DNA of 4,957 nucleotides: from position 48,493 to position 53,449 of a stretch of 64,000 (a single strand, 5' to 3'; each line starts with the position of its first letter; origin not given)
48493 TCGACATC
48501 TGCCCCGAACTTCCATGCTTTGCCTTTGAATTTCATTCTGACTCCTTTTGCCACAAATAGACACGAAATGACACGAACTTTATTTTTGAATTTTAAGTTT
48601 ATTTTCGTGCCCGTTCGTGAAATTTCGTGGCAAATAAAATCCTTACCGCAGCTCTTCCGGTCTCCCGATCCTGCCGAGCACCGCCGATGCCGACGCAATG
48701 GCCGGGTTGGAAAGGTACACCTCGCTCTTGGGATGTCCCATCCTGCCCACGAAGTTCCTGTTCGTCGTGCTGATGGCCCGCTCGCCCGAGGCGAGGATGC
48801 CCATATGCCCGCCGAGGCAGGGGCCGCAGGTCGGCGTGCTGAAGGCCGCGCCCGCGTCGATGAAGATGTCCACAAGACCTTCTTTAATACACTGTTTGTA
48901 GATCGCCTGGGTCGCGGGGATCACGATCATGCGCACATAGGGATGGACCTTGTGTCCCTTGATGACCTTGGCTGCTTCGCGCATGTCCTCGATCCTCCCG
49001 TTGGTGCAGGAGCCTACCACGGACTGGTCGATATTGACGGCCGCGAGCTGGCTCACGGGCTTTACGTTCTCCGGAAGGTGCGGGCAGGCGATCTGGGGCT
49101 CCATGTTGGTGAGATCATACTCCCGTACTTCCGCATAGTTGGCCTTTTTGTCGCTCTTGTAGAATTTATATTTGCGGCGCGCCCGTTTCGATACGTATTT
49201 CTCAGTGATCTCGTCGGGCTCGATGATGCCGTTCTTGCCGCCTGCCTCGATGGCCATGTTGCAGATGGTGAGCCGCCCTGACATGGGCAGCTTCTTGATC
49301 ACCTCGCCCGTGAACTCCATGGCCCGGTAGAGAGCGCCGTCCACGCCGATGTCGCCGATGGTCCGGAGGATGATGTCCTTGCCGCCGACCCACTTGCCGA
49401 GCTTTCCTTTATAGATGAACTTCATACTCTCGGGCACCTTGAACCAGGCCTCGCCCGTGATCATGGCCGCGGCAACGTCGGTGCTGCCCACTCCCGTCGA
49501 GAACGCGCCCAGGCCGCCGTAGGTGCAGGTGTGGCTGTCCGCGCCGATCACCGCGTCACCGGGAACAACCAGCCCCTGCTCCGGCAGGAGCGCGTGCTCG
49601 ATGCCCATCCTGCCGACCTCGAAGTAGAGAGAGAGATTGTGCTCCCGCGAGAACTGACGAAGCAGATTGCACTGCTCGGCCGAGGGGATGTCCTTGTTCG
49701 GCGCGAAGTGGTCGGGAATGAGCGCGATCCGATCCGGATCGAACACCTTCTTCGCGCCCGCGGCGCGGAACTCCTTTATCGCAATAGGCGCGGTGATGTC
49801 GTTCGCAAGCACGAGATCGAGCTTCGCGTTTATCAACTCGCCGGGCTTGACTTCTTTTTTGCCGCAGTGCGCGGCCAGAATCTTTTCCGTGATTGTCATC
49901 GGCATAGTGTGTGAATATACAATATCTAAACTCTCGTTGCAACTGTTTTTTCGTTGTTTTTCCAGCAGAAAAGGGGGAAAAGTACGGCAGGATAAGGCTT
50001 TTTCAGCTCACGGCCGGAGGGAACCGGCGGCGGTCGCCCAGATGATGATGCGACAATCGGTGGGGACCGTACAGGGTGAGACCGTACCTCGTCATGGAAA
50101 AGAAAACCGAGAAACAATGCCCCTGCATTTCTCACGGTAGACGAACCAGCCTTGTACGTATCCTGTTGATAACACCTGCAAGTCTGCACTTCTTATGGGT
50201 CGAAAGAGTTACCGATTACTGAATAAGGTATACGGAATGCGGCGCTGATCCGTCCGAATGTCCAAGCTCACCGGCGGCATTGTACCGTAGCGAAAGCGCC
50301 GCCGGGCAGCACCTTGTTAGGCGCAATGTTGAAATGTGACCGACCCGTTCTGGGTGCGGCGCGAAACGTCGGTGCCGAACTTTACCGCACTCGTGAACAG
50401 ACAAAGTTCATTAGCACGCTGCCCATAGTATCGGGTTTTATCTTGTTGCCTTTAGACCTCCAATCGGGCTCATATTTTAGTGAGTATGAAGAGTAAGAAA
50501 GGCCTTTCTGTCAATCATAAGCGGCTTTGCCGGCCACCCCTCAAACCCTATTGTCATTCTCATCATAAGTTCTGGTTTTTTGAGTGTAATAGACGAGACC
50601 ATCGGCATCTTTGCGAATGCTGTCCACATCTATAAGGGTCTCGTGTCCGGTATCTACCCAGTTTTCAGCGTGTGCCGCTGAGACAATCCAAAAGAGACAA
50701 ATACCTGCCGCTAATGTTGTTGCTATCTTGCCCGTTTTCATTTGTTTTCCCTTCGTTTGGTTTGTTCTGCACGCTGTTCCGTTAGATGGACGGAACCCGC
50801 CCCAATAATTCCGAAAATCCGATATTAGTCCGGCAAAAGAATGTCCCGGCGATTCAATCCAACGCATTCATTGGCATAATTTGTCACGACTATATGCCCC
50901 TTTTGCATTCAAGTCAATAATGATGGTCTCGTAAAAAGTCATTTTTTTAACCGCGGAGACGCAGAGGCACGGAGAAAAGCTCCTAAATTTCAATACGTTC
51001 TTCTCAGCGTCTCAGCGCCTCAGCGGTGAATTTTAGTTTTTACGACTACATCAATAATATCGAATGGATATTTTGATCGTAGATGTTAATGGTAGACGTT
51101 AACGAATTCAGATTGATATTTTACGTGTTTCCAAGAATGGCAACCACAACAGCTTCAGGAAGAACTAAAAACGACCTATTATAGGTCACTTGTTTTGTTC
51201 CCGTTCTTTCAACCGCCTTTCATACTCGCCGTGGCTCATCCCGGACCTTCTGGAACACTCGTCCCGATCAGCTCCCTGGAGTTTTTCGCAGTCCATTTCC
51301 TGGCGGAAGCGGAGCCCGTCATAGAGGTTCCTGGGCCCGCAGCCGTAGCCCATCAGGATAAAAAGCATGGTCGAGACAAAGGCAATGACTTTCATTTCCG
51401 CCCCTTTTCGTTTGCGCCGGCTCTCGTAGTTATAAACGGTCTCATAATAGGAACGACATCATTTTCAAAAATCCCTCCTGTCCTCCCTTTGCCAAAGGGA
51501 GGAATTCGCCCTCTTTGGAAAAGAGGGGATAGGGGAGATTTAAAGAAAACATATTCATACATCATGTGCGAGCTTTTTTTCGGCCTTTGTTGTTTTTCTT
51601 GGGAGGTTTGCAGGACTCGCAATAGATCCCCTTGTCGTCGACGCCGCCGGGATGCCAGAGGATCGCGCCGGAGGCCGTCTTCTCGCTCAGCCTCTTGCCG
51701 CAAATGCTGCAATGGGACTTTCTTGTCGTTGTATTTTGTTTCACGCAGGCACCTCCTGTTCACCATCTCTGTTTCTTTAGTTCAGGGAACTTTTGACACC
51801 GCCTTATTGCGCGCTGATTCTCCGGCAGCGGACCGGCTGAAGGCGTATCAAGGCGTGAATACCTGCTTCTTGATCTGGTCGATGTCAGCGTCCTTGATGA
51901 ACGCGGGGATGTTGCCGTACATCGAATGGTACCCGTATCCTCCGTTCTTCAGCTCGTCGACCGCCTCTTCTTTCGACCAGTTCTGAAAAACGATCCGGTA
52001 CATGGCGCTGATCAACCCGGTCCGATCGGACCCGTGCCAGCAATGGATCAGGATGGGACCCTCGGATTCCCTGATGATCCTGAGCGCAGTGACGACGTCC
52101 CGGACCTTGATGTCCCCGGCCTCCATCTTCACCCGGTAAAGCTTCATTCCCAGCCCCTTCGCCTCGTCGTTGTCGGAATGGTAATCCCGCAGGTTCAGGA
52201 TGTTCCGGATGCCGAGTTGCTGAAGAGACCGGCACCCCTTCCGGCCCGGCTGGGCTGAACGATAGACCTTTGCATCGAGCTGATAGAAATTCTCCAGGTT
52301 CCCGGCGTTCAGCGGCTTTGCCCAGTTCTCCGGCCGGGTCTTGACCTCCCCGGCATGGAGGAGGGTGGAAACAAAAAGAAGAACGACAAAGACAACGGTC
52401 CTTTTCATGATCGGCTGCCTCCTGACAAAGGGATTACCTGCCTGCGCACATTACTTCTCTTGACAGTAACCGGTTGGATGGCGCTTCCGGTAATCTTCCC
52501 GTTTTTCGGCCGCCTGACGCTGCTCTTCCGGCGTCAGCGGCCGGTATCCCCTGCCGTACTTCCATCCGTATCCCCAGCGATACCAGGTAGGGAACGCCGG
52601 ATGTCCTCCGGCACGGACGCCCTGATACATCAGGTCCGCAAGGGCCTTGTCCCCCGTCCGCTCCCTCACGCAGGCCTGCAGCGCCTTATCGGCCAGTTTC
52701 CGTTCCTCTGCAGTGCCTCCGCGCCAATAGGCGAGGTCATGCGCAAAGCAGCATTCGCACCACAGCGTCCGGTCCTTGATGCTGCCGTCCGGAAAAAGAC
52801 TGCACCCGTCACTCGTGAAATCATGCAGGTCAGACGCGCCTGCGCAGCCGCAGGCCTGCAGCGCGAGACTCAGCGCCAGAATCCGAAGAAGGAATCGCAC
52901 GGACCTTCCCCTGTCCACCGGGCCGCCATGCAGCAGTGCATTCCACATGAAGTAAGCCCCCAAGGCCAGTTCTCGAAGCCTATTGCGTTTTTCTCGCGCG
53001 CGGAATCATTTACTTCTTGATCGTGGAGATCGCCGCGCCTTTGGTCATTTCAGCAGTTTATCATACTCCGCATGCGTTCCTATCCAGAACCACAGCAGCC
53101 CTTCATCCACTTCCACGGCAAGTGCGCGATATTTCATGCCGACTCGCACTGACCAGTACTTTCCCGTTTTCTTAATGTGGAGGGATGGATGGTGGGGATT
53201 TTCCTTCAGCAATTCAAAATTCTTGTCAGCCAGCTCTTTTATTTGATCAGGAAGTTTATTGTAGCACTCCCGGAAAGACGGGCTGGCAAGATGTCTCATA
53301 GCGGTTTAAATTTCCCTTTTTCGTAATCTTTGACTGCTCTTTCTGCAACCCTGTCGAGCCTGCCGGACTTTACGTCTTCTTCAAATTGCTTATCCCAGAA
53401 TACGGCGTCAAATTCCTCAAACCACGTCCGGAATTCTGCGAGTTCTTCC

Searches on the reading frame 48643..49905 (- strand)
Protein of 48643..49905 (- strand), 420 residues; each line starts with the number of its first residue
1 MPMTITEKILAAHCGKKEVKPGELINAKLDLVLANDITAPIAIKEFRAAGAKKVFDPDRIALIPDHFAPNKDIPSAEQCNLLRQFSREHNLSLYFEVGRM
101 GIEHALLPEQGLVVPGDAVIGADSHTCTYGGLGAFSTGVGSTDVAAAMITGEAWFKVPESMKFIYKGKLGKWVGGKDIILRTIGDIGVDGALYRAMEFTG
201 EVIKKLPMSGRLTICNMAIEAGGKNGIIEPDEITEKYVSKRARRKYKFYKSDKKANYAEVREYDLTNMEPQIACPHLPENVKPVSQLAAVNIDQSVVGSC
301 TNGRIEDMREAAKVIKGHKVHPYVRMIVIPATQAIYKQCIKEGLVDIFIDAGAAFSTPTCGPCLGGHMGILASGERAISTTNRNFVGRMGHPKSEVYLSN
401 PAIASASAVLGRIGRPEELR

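Call 7: search_protein_families(library=pfam, proteins=[window:48643-49905:-])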
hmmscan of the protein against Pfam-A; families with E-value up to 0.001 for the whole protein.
window:48643-49905:- (420 aa): 1 family
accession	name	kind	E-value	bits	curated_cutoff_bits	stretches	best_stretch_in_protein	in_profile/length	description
PF00330.25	Aconitase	-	1.2e-103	348.1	28.7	2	7-287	1-306/463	Aconitase family (aconitate hydratase)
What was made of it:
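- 48643..49905 (-): leuC, the gene that lies 44 nt after leuA in most more distant relatives. Pfam Aconitase (call 7).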

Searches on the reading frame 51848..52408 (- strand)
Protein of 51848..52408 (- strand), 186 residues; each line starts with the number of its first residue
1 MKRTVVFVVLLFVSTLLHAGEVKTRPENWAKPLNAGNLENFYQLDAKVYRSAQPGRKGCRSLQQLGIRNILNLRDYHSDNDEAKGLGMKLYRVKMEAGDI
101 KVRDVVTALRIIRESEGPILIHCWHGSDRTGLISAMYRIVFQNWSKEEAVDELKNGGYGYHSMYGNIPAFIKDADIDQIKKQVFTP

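Call 7: search_protein_families(library=pfam, proteins=[window:51848-52408:-])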
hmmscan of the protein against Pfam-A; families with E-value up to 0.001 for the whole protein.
window:51848-52408:- (186 aa): 7 families
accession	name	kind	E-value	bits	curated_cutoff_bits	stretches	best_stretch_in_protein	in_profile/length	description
PF03162.18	Y_phosphatase2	-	2e-11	44.2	27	1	39-154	5-128/165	Tyrosine phosphatase family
PF13350.11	Y_phosphatase3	-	2.2e-09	38.1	22.2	1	79-136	95-148/240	Tyrosine phosphatase family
PF22785.1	Tc-R-P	-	9.4e-08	33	27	1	46-138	3-101/106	Polymorphic toxin system, DSP-PTPase phosphatase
PF00782.25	DSPc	-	2.2e-07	31.2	33.5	1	53-154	6-111/133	Dual specificity phosphatase, catalytic domain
PF22741.1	PTP-NADK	-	7.9e-07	29.1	27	1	43-151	25-143/163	DSP-PTPase phosphatase fused to NAD+ Kinase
PF00102.32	Y_phosphatase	-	0.00024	21.3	20.9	1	103-151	152-203/234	Protein-tyrosine phosphatase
PF22784.1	PTP-SAK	-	0.00074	20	27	0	56-141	21-112/153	Swiss Army Knife protein, DSP-PTPase phosphatase domain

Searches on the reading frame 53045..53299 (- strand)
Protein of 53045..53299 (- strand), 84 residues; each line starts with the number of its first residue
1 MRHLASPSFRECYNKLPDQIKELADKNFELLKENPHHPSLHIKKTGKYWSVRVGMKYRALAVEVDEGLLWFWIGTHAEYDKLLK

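Call 53: search_protein_families(library=pfam, proteins=[window:53045-53299:-], max_evalue=0.01)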
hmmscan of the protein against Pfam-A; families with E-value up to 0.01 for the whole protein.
window:53045-53299:- (84 aa): 1 family
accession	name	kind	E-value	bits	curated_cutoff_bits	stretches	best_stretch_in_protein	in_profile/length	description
PF24732.2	ParE_like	-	2.8e-06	27.7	24.4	1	25-81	8-67/67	ParE-like toxin domain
